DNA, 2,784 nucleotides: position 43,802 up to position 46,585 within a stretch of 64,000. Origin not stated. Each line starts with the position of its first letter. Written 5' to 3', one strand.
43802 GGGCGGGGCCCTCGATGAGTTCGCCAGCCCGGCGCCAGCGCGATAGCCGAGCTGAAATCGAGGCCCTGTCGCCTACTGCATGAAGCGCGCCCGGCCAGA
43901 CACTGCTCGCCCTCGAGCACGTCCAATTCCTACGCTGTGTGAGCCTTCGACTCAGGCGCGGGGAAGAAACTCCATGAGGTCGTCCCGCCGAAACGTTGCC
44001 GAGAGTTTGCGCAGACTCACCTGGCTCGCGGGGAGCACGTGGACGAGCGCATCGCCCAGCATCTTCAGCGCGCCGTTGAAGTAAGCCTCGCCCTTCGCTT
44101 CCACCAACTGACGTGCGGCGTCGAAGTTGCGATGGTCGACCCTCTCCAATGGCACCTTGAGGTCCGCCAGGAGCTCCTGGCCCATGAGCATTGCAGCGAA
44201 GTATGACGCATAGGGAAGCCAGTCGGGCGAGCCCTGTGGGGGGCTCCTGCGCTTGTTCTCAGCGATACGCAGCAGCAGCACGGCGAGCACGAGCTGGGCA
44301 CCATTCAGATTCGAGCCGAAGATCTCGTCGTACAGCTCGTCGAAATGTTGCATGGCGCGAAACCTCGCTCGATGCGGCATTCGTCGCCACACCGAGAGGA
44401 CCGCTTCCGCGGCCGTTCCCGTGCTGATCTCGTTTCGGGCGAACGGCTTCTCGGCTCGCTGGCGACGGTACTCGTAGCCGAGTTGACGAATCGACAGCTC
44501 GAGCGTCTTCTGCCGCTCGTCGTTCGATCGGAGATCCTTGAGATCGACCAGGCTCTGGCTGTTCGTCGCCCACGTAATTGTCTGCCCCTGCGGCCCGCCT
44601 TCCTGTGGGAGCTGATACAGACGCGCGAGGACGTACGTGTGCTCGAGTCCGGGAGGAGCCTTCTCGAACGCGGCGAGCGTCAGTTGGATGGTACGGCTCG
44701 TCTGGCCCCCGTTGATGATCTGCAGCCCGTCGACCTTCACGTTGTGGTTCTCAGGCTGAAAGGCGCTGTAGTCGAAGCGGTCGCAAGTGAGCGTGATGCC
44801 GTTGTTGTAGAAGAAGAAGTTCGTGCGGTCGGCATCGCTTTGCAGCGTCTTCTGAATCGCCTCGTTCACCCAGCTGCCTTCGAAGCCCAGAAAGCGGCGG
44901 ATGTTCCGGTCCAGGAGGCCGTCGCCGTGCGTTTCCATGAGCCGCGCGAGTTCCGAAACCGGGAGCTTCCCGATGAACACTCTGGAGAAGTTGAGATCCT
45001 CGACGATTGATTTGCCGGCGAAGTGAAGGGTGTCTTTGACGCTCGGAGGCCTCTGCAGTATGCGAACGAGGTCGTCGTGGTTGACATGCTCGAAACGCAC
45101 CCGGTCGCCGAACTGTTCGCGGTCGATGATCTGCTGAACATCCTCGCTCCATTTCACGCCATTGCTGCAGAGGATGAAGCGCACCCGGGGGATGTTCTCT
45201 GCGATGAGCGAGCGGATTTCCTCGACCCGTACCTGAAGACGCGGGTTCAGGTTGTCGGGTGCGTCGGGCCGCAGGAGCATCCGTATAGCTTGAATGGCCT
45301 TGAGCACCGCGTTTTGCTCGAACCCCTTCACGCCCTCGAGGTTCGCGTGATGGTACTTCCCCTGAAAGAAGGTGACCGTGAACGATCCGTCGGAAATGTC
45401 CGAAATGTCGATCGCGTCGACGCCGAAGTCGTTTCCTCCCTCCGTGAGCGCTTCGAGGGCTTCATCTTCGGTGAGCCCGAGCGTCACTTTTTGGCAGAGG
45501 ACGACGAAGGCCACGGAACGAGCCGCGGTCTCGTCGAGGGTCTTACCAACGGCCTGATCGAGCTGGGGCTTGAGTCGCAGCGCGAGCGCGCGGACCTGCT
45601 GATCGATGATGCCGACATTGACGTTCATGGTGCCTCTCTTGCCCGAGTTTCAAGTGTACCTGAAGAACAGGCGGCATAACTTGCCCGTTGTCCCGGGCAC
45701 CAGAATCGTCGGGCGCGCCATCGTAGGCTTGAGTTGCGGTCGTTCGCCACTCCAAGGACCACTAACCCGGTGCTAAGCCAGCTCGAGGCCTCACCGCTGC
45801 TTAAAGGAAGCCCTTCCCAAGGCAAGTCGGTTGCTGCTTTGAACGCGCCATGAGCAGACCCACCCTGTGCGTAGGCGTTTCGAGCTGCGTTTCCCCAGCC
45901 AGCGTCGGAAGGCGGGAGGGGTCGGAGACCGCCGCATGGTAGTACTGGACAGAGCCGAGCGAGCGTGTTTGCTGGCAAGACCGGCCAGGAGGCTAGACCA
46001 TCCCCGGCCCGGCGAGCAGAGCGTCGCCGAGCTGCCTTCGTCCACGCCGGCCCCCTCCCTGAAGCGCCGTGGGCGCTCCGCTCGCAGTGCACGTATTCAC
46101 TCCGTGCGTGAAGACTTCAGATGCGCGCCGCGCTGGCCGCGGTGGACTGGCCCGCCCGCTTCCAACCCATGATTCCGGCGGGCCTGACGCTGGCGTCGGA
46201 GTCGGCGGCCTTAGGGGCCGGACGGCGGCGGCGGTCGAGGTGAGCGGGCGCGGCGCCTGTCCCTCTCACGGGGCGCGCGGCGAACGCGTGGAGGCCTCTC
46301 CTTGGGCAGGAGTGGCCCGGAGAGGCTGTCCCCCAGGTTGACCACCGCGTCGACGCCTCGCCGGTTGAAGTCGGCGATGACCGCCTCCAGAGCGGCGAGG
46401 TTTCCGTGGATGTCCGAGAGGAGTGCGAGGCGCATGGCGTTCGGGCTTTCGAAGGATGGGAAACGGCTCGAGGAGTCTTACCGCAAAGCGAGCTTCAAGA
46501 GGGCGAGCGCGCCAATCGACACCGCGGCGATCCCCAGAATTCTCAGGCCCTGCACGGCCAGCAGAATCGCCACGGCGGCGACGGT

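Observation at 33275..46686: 12.6-kb mosaic island bracketed by a near-perfect 390-bp direct repeat that splits an operon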

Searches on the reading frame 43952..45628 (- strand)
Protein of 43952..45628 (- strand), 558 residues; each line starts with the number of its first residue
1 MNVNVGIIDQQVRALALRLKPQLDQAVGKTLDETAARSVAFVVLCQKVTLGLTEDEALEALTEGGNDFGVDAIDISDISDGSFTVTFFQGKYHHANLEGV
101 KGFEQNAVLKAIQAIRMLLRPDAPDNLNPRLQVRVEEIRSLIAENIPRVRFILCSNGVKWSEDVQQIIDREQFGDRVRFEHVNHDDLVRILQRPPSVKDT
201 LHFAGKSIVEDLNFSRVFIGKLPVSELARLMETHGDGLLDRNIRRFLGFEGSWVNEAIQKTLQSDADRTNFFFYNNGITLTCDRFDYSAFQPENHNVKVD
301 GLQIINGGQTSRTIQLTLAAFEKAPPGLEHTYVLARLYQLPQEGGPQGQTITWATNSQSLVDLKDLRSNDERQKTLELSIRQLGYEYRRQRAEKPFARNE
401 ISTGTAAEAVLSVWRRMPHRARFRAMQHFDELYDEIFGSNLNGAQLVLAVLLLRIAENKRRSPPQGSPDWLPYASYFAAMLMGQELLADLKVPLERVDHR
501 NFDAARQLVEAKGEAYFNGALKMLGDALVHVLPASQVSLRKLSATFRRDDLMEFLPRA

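Call 7: search_protein_families(library=pfam, proteins=[window:43952-45628:-], max_evalue=0.01)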
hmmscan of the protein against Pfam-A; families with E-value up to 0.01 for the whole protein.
window:43952-45628:- (558 aa): 1 family
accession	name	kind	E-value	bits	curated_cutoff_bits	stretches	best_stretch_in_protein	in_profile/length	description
PF10592.14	AIPR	-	1.1e-42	147.3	25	1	239-489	1-273/308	AIPR protein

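Call 41: search_protein_families(library=padloc, proteins=[window:43952-45628:-], max_evalue=0.01)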
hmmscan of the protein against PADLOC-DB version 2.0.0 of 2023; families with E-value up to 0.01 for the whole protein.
window:43952-45628:- (558 aa): 2 families
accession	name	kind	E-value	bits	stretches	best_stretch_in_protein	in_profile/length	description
PDLC02357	AbiU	-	4.2e-38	129.8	1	50-485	37-475/537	AbiU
PDLC02207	MzaE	-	5.7e-10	36.4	1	223-371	229-377/598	-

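Call 59: find_related_loci(query=window:43952-45628:-, collection=metagenome_contigs, flank=6000)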
Query window:43952-45628:- (558 aa) in metagenome_contigs; peptide patterns used: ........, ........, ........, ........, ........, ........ (x = any residue, [..] = any of these).
109 stretches matched a pattern; 4 encode a relative of the query (tblastn E <= 1e-3); 4 distinct loci.
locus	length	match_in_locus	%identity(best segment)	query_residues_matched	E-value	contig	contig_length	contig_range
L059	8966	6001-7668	82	1-556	0e+0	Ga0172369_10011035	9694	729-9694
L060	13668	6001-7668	82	1-556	0e+0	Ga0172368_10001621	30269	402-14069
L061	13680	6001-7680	63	1-557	0e+0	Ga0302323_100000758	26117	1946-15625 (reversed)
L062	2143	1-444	51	410-557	1e-43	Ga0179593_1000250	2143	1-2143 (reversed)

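Call 74: search_protein_families(library=pfam, proteins=[L060:3066-4733:-, L060:4948-5682:+, L060:7730-8804:-, L061:2662-3681:-, L061:7750-9198:-, L061:9199-9906:-, L061:3491-3997:+], max_evalue=0.001)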
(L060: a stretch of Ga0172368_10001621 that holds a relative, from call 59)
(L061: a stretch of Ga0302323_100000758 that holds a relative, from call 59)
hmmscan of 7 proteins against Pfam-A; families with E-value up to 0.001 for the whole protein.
L060:3066-4733:- (555 aa): 6 families
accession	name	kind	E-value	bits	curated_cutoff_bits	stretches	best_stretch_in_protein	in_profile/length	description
PF13304.12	AAA_21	-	1e-27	98.4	27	2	424-496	230-304/304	AAA domain, putative AbiEii toxin, Type IV TA system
PF13175.12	AAA_15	-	2.9e-16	60.5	32.1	2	155-198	4-48/374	AAA ATPase domain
PF11398.14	DUF2813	-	2.2e-07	31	21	1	158-196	7-45/372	Protein of unknown function (DUF2813)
PF02463.25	SMC_N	-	6e-06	26.3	40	0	174-193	25-44/220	RecF/RecN/SMC N terminal domain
PF13476.12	AAA_23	-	9.5e-06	26.8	27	1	158-194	3-40/201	AAA domain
PF13555.12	AAA_29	-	0.00059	20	27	0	167-195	16-44/61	P-loop containing region of AAA domain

L060:4948-5682:+ (244 aa): 0 families

L060:7730-8804:- (358 aa): 1 family
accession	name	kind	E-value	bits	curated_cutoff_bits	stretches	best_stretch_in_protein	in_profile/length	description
PF13310.11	Virulence_RhuM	-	7.5e-83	278.1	33.7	1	1-195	52-246/252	Virulence protein RhuM family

L061:2662-3681:- (339 aa): 1 family
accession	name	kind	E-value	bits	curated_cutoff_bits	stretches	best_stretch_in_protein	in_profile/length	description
PF00849.27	PseudoU_synth_2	-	4.7e-13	50.1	26.8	1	163-301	3-152/152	RNA pseudouridylate synthase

L061:7750-9198:- (482 aa): 1 family
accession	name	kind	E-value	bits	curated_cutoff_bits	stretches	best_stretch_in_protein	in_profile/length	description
PF08757.17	CotH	-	5.3e-40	138.3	23.8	1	139-462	1-311/322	CotH kinase protein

L061:9199-9906:- (235 aa): 1 family
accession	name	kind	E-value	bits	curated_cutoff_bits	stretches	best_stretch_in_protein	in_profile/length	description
PF00932.25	LTD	-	5e-14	53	34.3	1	88-197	4-107/109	Lamin Tail Domain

L061:3491-3997:+ (168 aa): 1 family
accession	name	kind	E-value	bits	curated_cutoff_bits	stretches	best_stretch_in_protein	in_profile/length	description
PF00588.24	SpoU_methylase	-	4e-27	95.5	29.7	1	16-157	2-142/142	SpoU rRNA Methylase family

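Call 84: find_encoding_contigs(protein=window:43952-45628:-, flank=10000, max_places=6)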
Protein window:43952-45628:- (558 aa): 1 contig read that carries it; 1 place shown.
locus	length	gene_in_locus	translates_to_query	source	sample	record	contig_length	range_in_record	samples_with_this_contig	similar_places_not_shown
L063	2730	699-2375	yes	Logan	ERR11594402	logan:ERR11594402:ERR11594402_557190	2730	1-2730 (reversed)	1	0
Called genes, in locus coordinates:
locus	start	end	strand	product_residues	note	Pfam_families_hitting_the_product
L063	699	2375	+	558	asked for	PF10592:AIPR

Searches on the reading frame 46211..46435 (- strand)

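Call 7: search_protein_families(library=pfam, proteins=[window:46211-46435:-], max_evalue=0.01)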
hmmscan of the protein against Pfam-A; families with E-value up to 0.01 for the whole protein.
window:46211-46435:- (74 aa): 2 families
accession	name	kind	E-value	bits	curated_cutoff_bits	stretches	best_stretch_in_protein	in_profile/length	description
PF12850.12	Metallophos_2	-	1.4e-06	28.9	27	1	1-37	1-36/154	Calcineurin-like phosphoesterase superfamily domain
PF00149.33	Metallophos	-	4.9e-06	27.5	21.5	1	1-38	1-41/191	Calcineurin-like phosphoesterase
